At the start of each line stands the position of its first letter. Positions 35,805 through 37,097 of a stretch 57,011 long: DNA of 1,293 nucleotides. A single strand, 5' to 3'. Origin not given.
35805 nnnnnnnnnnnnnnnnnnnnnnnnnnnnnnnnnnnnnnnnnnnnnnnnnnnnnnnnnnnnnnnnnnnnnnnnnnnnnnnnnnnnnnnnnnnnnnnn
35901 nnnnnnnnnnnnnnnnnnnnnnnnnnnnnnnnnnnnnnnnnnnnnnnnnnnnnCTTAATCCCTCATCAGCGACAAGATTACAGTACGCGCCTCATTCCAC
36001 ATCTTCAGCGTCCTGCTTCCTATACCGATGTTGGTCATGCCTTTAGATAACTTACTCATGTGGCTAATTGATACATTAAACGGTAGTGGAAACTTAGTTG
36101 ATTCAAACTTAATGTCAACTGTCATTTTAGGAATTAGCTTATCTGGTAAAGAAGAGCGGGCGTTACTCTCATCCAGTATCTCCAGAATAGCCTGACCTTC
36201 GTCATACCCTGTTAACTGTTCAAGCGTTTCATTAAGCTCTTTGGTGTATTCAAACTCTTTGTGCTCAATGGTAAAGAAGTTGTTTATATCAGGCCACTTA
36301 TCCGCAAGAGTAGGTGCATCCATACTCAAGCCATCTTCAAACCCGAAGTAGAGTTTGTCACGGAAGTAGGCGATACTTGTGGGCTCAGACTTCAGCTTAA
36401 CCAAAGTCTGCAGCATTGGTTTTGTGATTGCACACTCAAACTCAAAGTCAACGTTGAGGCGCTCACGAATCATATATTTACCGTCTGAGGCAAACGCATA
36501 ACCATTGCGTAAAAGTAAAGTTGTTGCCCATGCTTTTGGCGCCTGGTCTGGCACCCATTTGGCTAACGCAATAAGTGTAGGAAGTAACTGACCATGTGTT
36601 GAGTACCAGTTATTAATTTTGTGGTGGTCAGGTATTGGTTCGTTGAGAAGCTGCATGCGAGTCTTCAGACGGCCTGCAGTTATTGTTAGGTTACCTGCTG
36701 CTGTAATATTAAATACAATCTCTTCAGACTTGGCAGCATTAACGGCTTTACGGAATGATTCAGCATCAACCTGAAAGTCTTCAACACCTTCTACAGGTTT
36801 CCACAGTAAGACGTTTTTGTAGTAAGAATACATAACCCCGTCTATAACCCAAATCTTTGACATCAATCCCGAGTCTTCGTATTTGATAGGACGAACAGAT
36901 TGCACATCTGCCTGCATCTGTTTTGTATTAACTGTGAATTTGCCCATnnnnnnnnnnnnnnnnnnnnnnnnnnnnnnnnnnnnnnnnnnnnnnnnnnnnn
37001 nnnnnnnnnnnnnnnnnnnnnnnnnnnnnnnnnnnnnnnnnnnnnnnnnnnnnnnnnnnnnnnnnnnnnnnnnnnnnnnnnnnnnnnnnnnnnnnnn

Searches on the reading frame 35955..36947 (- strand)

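Call 17: search_protein_families(library=pfam, proteins=[window:35955-36947:-], max_evalue=0.001)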
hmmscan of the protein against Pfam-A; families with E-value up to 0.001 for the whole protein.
window:35955-36947:- (330 aa): 0 families

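Call 90: search_protein_families(library=pfam, proteins=[window:35955-36947:-], max_evalue=1)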
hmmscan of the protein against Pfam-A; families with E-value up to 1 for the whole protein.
window:35955-36947:- (330 aa): 2 families
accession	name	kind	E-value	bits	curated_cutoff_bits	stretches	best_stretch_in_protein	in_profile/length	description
PF03197.19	FRD2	-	0.092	13.9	29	0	213-262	36-82/96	Bacteriophage FRD2 protein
PF13524.12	Glyco_trans_1_2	-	0.21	12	25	1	207-250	71-113/144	Glycosyl transferase-like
